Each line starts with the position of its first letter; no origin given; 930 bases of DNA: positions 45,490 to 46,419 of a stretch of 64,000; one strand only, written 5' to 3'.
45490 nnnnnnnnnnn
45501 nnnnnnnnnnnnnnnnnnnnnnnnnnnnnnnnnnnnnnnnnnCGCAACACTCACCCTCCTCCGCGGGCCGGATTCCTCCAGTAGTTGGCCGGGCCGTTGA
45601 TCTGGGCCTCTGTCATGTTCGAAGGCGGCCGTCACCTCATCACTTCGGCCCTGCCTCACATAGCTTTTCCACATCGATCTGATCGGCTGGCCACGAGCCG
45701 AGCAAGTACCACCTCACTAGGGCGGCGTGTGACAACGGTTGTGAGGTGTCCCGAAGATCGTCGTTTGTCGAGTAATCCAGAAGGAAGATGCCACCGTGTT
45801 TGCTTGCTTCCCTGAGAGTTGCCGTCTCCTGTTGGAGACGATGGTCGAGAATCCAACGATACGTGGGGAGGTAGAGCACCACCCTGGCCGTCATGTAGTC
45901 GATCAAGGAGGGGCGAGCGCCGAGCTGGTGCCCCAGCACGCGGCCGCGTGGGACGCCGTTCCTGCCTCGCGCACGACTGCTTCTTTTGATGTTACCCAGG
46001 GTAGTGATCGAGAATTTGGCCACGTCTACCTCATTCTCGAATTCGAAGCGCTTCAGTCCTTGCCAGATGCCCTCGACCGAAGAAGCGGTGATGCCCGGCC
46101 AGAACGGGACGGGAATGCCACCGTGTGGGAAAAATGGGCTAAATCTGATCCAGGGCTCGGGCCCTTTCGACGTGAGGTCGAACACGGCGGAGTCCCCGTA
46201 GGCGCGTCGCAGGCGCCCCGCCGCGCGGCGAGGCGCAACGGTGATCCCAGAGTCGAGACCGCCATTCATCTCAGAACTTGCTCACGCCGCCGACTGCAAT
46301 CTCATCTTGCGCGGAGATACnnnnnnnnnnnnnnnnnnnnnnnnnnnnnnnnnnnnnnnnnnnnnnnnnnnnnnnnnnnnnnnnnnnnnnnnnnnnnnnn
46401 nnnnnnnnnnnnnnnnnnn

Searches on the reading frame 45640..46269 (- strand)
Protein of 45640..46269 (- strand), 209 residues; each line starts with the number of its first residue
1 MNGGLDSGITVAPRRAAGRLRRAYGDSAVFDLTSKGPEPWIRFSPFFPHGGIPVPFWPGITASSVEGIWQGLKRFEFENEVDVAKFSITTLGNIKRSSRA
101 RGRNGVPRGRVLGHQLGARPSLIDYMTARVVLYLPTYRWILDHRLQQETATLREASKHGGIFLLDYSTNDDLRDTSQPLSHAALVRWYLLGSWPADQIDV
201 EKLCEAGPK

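Call 6: search_protein_families(library=pfam, proteins=[window:45640-46269:-], max_evalue=1)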
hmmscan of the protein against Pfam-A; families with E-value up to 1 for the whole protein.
window:45640-46269:- (209 aa): 1 family
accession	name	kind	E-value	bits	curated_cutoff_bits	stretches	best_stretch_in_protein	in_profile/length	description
PF22075.2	DUF6939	-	2.1e-59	200.4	27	1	14-185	3-167/167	Family of unknown function (DUF6939)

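Call 7: search_protein_families(library=ncbifam, proteins=[window:45640-46269:-], max_evalue=1)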
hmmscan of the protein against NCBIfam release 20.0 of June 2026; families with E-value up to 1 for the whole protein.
window:45640-46269:- (209 aa): 0 families

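Call 22: search_solved_structures(query=window:45640-46269:-, max_evalue=10, show_alignments=3)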
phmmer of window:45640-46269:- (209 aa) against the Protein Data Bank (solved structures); distinct sequences matched with E-value up to 10: 1.
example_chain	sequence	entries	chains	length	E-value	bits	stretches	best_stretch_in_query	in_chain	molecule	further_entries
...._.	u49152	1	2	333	0.12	15.2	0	51-102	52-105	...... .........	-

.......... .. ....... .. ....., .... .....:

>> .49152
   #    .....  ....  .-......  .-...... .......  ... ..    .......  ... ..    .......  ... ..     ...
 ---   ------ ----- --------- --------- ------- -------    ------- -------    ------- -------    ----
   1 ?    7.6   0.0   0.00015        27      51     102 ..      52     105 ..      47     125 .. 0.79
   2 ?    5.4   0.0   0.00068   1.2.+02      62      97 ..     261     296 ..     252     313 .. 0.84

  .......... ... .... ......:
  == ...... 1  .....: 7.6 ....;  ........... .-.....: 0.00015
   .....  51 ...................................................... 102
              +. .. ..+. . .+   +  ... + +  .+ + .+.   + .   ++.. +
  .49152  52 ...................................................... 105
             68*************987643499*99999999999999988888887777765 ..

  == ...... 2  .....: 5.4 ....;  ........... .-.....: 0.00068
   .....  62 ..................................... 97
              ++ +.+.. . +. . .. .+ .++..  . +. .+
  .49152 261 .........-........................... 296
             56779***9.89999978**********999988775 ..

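Call 34: find_homologous_proteins(query=window:45640-46269:-, max_evalue=0.001)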
Query window:45640-46269:- (209 aa): 703 proteins with E <= 0.001 among 1064 candidates; the best 120 are listed.
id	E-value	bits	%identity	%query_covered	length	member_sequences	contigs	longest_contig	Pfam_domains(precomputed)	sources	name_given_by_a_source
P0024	1.2e-139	481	100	100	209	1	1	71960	PF22075.3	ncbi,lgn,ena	-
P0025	2.4e-106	372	78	100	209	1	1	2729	PF22075.3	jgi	jgi:hypothetical protein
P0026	3.8e-77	277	64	89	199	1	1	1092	PF22075.3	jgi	jgi:hypothetical protein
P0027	4.0e-68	247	58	89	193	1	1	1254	PF22075.3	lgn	-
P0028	1.4e-63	233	60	78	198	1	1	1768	PF22075.3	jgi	jgi:hypothetical protein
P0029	1.4e-63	233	59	93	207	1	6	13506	PF22075.3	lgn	-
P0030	2.2e-62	229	55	92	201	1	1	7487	PF22075.3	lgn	-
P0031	3.9e-62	228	54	89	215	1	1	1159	PF22075.3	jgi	jgi:hypothetical protein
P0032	4.8e-62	227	57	88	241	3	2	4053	PF22075.3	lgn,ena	-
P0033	6.2e-62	227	62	78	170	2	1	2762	PF22075.3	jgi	jgi:hypothetical protein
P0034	7.5e-62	227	56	88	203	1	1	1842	PF22075.3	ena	-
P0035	2.8e-61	225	57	89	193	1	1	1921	PF22075.3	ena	-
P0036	2.9e-61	225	60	79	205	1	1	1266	PF22075.3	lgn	-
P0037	9.8e-61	223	56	81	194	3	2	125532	PF22075.3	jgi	jgi:hypothetical protein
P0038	1.4e-60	223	58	80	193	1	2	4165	PF22075.3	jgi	jgi:hypothetical protein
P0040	5.7e-60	221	51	92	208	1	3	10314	PF22075.3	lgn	-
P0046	9.3e-56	207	50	96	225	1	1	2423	PF22075.3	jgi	jgi:hypothetical protein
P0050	8.7e-55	204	50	93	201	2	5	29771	PF22075.3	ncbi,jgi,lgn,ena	-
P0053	1.8e-54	203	53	87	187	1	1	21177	PF22075.3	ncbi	-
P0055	4.2e-54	202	55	87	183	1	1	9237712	PF22075.3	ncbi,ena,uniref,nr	ncbi:hypothetical protein J8F10_34160 [Gemmata sp. G18]|uniref:Uncharacterized protein n=1 Tax=Gemma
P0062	3.6e-53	198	58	82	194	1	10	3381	PF22075.3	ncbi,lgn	ncbi:MAG TPA: hypothetical protein VIK91_08510 [Nannocystis sp.]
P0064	5.9e-53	198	52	89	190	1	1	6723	PF22075.3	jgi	jgi:Family of unknown function (DUF6939)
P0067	6.6e-53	198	52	91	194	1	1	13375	PF22075.3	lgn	-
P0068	6.8e-53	198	52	89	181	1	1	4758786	PF22075.3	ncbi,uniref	ncbi:DUF6939 family protein [Chitinimonas lacunae]|uniref:DUF6939 family protein n=1 Tax=Chitinimona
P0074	1.2e-52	197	51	90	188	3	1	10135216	PF22075.3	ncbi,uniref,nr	ncbi:Uncharacterized protein OS=Oscillochloris trichoides DG-6 GN=OSCT_1675 PE=4 SV=1 [Gemmata massi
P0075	1.4e-52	197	52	89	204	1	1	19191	PF22075.3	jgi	jgi:hypothetical protein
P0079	1.6e-52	196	52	88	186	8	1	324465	PF22075.3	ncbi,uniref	ncbi:hypothetical protein AB0G04_14740 [Actinoplanes sp. NPDC023801]|uniref:DUF6939 family protein n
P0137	1.4e-50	190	49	92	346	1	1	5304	PF22075.3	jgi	jgi:O-acetyl-ADP-ribose deacetylase (regulator of RNase III)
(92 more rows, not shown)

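Call 38: search_solved_structures(query=A3, max_evalue=10, show_alignments=2)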
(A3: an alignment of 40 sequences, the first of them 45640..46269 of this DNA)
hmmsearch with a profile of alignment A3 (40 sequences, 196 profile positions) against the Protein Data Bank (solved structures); distinct sequences matched with E-value up to 10: 2.
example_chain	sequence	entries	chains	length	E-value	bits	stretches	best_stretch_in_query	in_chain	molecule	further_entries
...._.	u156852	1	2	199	0.25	14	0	122-151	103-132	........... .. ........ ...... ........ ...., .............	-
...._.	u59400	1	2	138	1.2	11.7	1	117-152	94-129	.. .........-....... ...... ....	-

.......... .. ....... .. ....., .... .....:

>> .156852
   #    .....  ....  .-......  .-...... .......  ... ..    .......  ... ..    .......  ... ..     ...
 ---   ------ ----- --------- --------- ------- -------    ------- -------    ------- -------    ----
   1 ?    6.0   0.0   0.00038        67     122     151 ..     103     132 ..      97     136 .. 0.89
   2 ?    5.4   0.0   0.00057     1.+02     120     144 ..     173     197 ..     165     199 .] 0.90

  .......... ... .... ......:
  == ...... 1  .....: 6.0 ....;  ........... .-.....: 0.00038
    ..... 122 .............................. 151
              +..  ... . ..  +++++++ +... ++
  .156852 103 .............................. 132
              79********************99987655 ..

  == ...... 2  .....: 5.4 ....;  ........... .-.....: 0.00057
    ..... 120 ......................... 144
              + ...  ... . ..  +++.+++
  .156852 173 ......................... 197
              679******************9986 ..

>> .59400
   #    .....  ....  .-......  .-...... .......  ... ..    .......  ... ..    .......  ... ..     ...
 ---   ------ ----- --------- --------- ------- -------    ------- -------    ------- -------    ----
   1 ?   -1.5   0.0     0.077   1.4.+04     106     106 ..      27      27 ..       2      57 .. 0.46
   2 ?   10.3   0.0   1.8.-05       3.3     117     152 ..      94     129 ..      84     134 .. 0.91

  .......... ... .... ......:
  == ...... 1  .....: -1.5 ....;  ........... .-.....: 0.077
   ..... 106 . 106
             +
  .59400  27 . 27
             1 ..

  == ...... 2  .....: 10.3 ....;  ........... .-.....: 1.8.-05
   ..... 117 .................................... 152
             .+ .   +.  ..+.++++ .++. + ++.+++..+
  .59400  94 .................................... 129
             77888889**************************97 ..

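Call 41: predict_structure(alignment_id=A3)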
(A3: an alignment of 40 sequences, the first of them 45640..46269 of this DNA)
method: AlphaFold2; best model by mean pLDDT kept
length: 209 residues; sequences in the alignment: 40
mean_pLDDT: 92.9   pTM: 0.89
mean pLDDT of the five models: 92.9, 92.0, 91.9, 91.1, 90.5
residues with pLDDT >= 90: 181; 70-90: 15; 50-70: 9; < 50: 4
segments of 3 or more residues with pLDDT < 50: 1-4
pLDDT, mean of each block of 10 residues (from residue 1): 65 98 98 98 98 97 98 97 97 93 93 94 94 97 98 96 97 94 98 80 69
secondary structure, 60 per line:
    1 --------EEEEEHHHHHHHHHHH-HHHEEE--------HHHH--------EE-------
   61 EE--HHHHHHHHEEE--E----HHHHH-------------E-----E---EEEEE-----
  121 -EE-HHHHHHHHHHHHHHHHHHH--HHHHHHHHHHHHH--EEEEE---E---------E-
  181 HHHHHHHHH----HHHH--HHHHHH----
elements in order: E9-13 H14-24 E29-31 H40-43 H65-72 E73-75 H83-87 E111-115 H125-143 H146-158 E161-165 H181-189 H194-197 H200-205

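Call 43: find_encoding_contigs(protein=P0024, flank=10000, max_places=4)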
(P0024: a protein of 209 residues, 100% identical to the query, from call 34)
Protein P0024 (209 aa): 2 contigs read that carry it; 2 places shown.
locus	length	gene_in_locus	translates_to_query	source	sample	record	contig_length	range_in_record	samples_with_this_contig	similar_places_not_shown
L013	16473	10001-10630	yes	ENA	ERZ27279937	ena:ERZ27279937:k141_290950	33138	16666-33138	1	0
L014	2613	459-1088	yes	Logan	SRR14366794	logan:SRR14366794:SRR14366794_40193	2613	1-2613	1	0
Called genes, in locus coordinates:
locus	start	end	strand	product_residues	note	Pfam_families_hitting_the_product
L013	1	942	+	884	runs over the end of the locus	PF13401:AAA_22 (faint), PF23569:NBD_SMAX1 (weak), PF00004:AAA, PF17871:AAA_lid_9, PF00004:AAA (weak), PF07724:AAA_2, PF07728:AAA_5, PF10431:ClpB_D2-small, +6 more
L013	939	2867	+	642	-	PF05954:Phage_GPD, PF04717:Phage_base_V, PF22178:Gp5_trimer_C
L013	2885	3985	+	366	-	PF09937:DUF2169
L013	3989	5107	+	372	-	PF09937:DUF2169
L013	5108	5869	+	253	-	-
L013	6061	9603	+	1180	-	PF20148:DUF6531, PF05593:RHS_repeat (weak), PF25023:TEN_YD-shell (weak), PF05593:RHS_repeat, PF25023:TEN_YD-shell, PF05593:RHS_repeat (weak), PF25023:TEN_YD-shell, PF03527:RHS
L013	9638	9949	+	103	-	-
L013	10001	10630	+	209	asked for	PF22075:DUF6939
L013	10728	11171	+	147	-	-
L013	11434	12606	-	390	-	PF00266:Aminotran_5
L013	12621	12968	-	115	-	-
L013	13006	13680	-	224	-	-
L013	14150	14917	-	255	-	-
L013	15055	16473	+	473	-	?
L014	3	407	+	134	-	?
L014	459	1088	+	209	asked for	PF22075:DUF6939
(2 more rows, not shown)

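Call 44: fold_search(model_id=the predicted structure, library=pdb)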
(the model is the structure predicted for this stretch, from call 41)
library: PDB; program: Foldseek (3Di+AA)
matches with E <= 10: 21; with E <= 0.001: 0
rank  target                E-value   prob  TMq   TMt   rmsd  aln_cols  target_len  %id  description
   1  8bat                  7.4e-03  0.99  0.46  0.44   6.0       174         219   16  Geobacter lovleyi NADAR (released 2023-07-12)
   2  5lts_B                2.8e+00  0.01  0.09  0.10  15.7        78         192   18  Crystal structure of Lymphocytic choriomeningitis mammarenavirus endonuclease Mutant D118A (released 2017-09-13)
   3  4yds                  5.5e+00  0.03  0.11  0.11   7.9        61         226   11  FlaH from Sulfolobus acidocaldarius with ATP and Mg-Ion (released 2015-11-11)
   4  4q34                  5.5e+00  0.01  0.13  0.09  17.6       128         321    8  Crystal structure of a putative esterase (BDI_1566) from Parabacteroides distasonis ATCC 8503 at 1.60 A resolution (released 2014-06-18)
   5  5gm8_A                6.3e+00  0.01  0.11  0.10  14.0        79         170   19  Methylation at position 32 of tRNA catalyzed by TrmJ alters oxidative stress response in Pseudomonas aeruiginosa (released 2016-10-26)
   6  2vli_B                6.6e+00  0.01  0.10  0.11  15.4        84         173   15  Structure of Deinococcus radiodurans tunicamycin resistance protein (released 2008-06-17)
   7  1s1m_B                7.1e+00  0.01  0.14  0.08  16.8       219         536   11  Crystal Structure of E. Coli CTP Synthetase (released 2004-06-15)
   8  3kao                  7.5e+00  0.01  0.10  0.07  16.1        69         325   14  Crystal structure of tagatose 1,6-diphosphate aldolase from Staphylococcus aureus (released 2009-10-27)
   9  5tkv_B                7.5e+00  0.01  0.14  0.08  16.9       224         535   10  X-RAY CRYSTAL STRUCTURE OF THE "CLOSED" CONFORMATION OF CTP-INHIBITED E. COLI CYTIDINE TRIPHOSPHATE (CTP) SYNTHETASE (released 2017-04-26)
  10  9e6l_B                8.0e+00  0.01  0.10  0.07   8.4        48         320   17  Cryo-EM structure of yeast Rad51 nucleoprotein filament bound to Rad54peptide (released 2025-01-22)
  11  5lts_A                8.0e+00  0.01  0.09  0.10  14.4        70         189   16  Crystal structure of Lymphocytic choriomeningitis mammarenavirus endonuclease Mutant D118A (released 2017-09-13)
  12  1u1h                  8.5e+00  0.01  0.13  0.05   8.4        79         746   11  A. thaliana cobalamine independent methionine synthase (released 2004-09-02)
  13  9vip                  8.5e+00  0.01  0.12  0.13  13.1        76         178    9  Crystal strcture of adenosylcobinamide kinase/adenosylcobinamide phosphate guanylyltransferase CobU from Akkermansia muc (released 2025-10-08)
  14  9vis                  9.0e+00  0.02  0.14  0.16   6.5        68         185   13  Crystal strcture of adenosylcobinamide kinase/adenosylcobinamide phosphate guanylyltransferase CobU from Akkermansia muc (released 2025-10-08)
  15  6a4r_B                9.0e+00  0.01  0.12  0.11   8.3        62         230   13  Crystal structure of aspartate bound peptidase E from Salmonella enterica (released 2018-10-24)
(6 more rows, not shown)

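Call 45: search_protein_families(library=pfam, alignment_id=A3, max_evalue=10)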
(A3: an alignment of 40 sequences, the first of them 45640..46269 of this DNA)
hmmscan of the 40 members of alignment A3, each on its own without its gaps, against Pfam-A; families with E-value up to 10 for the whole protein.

A. member 1, window:45640-46269:- (209 aa): 1 family
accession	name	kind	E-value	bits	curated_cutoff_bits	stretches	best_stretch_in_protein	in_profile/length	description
PF22075.2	DUF6939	-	2.1e-59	200.4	27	1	14-185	3-167/167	Family of unknown function (DUF6939)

B. families by the number of members that match (of 40 scanned): 8 families
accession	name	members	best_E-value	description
PF22075.2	DUF6939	40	4.5e-81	Family of unknown function (DUF6939)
PF22397.2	NADAR-DarT1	5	0.0048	DarT1-associated NADAR antitoxin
PF02344.20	Myc-LZ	1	0.014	Myc leucine zipper domain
PF23859.1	DpdA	1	0.017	DeoxyPurine in DNA protein A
PF06482.17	Endostatin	1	0.036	Collagenase NC10 and Endostatin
PF23258.1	DUF7072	1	0.077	Domain of unknown function (DUF7072)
PF18440.7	GlcNAc-1_reg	1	0.097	Putative GlcNAc-1 phosphotransferase regulatory domain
PF15388.11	FAM117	1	0.26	Protein Family FAM117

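Call 55: find_encoding_contigs(protein=P0055, flank=6000, max_places=2)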
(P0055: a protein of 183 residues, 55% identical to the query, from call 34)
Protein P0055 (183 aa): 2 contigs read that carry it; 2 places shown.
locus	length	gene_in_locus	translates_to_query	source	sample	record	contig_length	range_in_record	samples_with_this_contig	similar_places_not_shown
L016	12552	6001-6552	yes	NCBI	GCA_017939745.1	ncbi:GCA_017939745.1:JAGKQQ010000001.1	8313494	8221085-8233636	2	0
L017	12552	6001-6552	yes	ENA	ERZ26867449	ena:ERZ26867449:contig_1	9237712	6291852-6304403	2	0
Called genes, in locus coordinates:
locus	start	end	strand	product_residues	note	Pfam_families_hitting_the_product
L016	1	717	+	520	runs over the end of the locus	-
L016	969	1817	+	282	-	-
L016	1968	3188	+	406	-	PF02660:G3P_acyltransf, PF13664:DUF4149 (weak)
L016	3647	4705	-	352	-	PF01266:DAO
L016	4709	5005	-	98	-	-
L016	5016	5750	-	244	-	PF14622:Ribonucleas_3_3, PF00636:Ribonuclease_3, PF00035:dsrm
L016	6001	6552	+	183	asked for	PF22075:DUF6939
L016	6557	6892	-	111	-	PF24693:DUF7660 (weak)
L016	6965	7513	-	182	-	PF00583:Acetyltransf_1, PF13508:Acetyltransf_7, PF13673:Acetyltransf_10 (weak)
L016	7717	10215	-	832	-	PF02321:OEP (weak)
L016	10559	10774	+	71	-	-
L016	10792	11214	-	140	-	PF01648:ACPS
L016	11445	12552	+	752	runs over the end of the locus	PF00580:UvrD-helicase, PF13245:AAA_19, PF13604:AAA_30 (faint), PF01443:Viral_helicase1 (faint), PF13361:UvrD_C, PF13538:UvrD_C_2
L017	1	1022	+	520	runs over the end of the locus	-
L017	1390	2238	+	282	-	-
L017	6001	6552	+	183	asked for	PF22075:DUF6939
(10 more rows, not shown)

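Call 56: find_encoding_contigs(protein=P0068, flank=6000, max_places=2)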
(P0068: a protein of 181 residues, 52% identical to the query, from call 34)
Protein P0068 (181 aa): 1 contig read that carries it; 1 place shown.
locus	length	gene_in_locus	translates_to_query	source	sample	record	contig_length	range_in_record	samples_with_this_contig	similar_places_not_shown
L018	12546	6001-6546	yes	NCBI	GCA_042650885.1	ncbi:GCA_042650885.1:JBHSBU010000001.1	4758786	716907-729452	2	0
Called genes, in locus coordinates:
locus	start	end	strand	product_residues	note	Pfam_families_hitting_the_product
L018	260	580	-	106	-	PF00085:Thioredoxin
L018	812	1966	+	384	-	PF13439:Glyco_transf_4, PF13579:Glyco_trans_4_4, PF00534:Glycos_transf_1, PF13692:Glyco_trans_1_4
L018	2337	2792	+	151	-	PF09537:DUF2383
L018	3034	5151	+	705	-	PF00199:Catalase, PF06628:Catalase-rel, PF01965:DJ-1_PfpI, PF18011:Catalase_C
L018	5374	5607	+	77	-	-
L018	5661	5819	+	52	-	PF11752:DUF3309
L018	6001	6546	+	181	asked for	PF22075:DUF6939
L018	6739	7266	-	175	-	-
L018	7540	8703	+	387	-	PF21088:MS_channel_1st, PF00924:MS_channel_2nd, PF21082:MS_channel_3rd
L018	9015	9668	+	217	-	PF04403:PqiA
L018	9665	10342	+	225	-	PF04403:PqiA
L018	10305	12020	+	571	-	PF02470:MlaD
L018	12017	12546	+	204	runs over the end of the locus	PF03886:ABC_trans_aux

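Call 57: find_encoding_contigs(protein=P0079, flank=6000, max_places=2)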
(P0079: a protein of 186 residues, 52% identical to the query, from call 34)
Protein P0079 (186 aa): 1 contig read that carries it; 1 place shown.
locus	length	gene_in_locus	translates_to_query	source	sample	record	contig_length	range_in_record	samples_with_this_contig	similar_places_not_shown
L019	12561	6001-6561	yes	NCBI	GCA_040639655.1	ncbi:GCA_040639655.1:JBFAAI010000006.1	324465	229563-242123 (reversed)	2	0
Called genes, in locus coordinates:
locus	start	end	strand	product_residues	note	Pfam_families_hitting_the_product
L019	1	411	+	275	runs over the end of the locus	PF02634:FdhD-NarQ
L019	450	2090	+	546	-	PF16655:PhoD_N, PF09423:PhoD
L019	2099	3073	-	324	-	PF13830:DUF4192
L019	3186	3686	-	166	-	PF00583:Acetyltransf_1, PF13508:Acetyltransf_7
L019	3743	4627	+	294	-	PF03881:Fructosamin_kin, PF01636:APH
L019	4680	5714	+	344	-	PF04055:Radical_SAM, PF13353:Fer4_12 (weak), PF06463:Mob_synth_C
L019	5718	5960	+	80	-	PF02597:ThiS (weak)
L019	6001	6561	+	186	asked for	PF22075:DUF6939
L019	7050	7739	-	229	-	PF01329:Pterin_4a (weak), PF18029:Glyoxalase_6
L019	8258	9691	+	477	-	PF00149:Metallophos, PF12850:Metallophos_2 (weak)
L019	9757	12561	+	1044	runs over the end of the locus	PF13604:AAA_30 (faint), PF27218:MJ0043_C, PF00580:UvrD-helicase, PF13245:AAA_19, PF00580:UvrD-helicase, PF13361:UvrD_C, PF13538:UvrD_C_2 (faint)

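Call 66: fold_search(model_id=the predicted structure, library=viral)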
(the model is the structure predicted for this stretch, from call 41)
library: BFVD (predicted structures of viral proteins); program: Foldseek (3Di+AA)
matches with E <= 10: 59; with E <= 0.001: 4
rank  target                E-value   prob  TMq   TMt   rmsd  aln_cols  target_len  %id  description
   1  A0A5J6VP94            5.8e-05  1.00  0.52  0.46   6.3       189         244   20  Uncharacterized protein [Megaviridae environmental sample]
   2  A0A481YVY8            6.5e-05  1.00  0.51  0.40   5.5       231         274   17  Uncharacterized protein [Marseillevirus LCMAC103]
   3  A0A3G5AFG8            1.7e-04  1.00  0.50  0.38   5.7       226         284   15  Uncharacterized protein [Solivirus sp.]
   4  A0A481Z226            3.6e-04  1.00  0.60  0.42   4.8       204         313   13  Uncharacterized protein [Pithovirus LCPAC001]
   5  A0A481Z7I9            1.3e-03  1.00  0.51  0.28   7.4       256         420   12  Uncharacterized protein [Pithovirus LCPAC202]
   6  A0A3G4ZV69            3.1e-03  0.99  0.47  0.33   9.5       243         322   15  Uncharacterized protein [Edafosvirus sp.]
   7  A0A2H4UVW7            7.3e-03  0.99  0.47  0.44   8.9       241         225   14  Uncharacterized protein [Bodo saltans virus]
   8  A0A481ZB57            9.6e-02  0.60  0.20  0.12   5.6        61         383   15  DUF4326 domain-containing protein [Pithovirus LCPAC403]
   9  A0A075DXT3            4.7e-01  0.54  0.21  0.35   3.4        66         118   17  (no name in the UniProt tables at hand)
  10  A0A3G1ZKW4            6.0e-01  0.12  0.19  0.25  10.6        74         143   22  DUF4326 domain protein [Halobacterium phage phiH]
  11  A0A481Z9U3            1.1e+00  0.18  0.19  0.15   5.0        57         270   16  DUF4326 domain-containing protein [Pithovirus LCPAC401]
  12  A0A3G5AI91            1.3e+00  0.16  0.41  0.42   7.1       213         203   11  Uncharacterized protein [Solivirus sp.]
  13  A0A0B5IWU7            1.4e+00  0.03  0.17  0.11  20.9       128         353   16  DUF4326 domain-containing protein [Pandoravirus inopinatum]
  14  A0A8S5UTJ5            1.7e+00  0.16  0.22  0.22   4.5        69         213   13  Uncharacterized protein [Myoviridae sp. ctYA416]
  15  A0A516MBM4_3          1.8e+00  0.18  0.39  0.07   9.9       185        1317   14  (no name in the UniProt tables at hand)
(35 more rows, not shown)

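Call 87: search_protein_families(library=pfam, proteins=[P0046, P0050, P0053, P0055, P0062, P0064, P0067, P0068, P0074, P0075], max_evalue=10)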
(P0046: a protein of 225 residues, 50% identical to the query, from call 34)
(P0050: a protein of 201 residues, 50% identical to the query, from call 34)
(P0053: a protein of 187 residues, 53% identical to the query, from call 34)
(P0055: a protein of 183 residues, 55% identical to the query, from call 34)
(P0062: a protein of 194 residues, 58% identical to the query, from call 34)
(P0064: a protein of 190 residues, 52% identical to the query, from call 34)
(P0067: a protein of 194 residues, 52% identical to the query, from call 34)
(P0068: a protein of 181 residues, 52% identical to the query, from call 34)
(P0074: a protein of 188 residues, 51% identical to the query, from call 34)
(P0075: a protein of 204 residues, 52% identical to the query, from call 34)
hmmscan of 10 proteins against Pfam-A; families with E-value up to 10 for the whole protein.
P0046 (225 aa): 1 family
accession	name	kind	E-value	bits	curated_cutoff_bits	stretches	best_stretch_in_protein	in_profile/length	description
PF22075.2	DUF6939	-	8.2e-61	205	27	1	14-186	2-167/167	Family of unknown function (DUF6939)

P0050 (201 aa): 1 family
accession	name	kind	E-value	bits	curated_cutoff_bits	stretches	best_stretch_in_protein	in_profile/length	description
PF22075.2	DUF6939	-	1e-78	263.2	27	1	8-173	2-167/167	Family of unknown function (DUF6939)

P0053 (187 aa): 2 families
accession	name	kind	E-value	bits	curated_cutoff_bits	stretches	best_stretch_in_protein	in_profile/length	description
PF22075.2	DUF6939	-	9.4e-75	250.3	27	1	6-172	1-167/167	Family of unknown function (DUF6939)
PF22397.2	NADAR-DarT1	-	0.039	13.8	27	1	15-101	46-129/212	DarT1-associated NADAR antitoxin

P0055 (183 aa): 2 families
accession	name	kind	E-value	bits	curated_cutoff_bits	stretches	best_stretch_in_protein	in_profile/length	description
PF22075.2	DUF6939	-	3.1e-77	258.4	27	1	7-173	1-167/167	Family of unknown function (DUF6939)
PF23258.1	DUF7072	-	0.077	12.8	27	1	3-28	33-58/66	Domain of unknown function (DUF7072)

P0062 (194 aa): 1 family
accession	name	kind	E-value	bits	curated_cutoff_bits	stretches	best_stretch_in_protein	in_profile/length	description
PF22075.2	DUF6939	-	7.8e-76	253.8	27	1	9-172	4-167/167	Family of unknown function (DUF6939)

P0064 (190 aa): 1 family
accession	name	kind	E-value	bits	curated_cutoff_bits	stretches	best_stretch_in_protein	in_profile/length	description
PF22075.2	DUF6939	-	5.6e-77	257.5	27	1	7-174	1-167/167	Family of unknown function (DUF6939)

P0067 (194 aa): 1 family
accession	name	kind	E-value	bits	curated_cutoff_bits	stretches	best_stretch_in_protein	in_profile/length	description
PF22075.2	DUF6939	-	1.8e-74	249.4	27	1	7-173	1-167/167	Family of unknown function (DUF6939)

P0068 (181 aa): 1 family
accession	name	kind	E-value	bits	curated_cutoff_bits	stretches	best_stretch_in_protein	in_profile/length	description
PF22075.2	DUF6939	-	2.6e-68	229.4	27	1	8-171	2-167/167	Family of unknown function (DUF6939)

P0074 (188 aa): 1 family
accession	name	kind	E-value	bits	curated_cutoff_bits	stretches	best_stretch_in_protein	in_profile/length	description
PF22075.2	DUF6939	-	3.5e-77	258.2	27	1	7-173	1-167/167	Family of unknown function (DUF6939)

P0075 (204 aa): 1 family
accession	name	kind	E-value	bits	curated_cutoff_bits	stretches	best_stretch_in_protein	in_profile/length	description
PF22075.2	DUF6939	-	1.5e-75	252.9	27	1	7-173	1-167/167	Family of unknown function (DUF6939)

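Call 89: find_encoding_contigs(protein=P0137, flank=5000, max_places=2)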
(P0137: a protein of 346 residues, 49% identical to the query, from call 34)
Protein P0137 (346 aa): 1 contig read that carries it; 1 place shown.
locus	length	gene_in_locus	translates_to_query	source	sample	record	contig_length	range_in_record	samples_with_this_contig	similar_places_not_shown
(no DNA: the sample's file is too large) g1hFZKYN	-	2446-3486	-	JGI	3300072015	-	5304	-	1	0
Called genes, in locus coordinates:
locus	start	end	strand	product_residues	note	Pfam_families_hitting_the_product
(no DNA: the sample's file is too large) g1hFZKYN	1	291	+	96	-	?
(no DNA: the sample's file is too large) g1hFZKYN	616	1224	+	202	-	-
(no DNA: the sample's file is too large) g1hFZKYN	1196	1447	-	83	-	-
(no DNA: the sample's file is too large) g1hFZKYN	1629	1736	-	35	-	-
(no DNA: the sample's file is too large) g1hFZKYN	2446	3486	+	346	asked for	PF22075:DUF6939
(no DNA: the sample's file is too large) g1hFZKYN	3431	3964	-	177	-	-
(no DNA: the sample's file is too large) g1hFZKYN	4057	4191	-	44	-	-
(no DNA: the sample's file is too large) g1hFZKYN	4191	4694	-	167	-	-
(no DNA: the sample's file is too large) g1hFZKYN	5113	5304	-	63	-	?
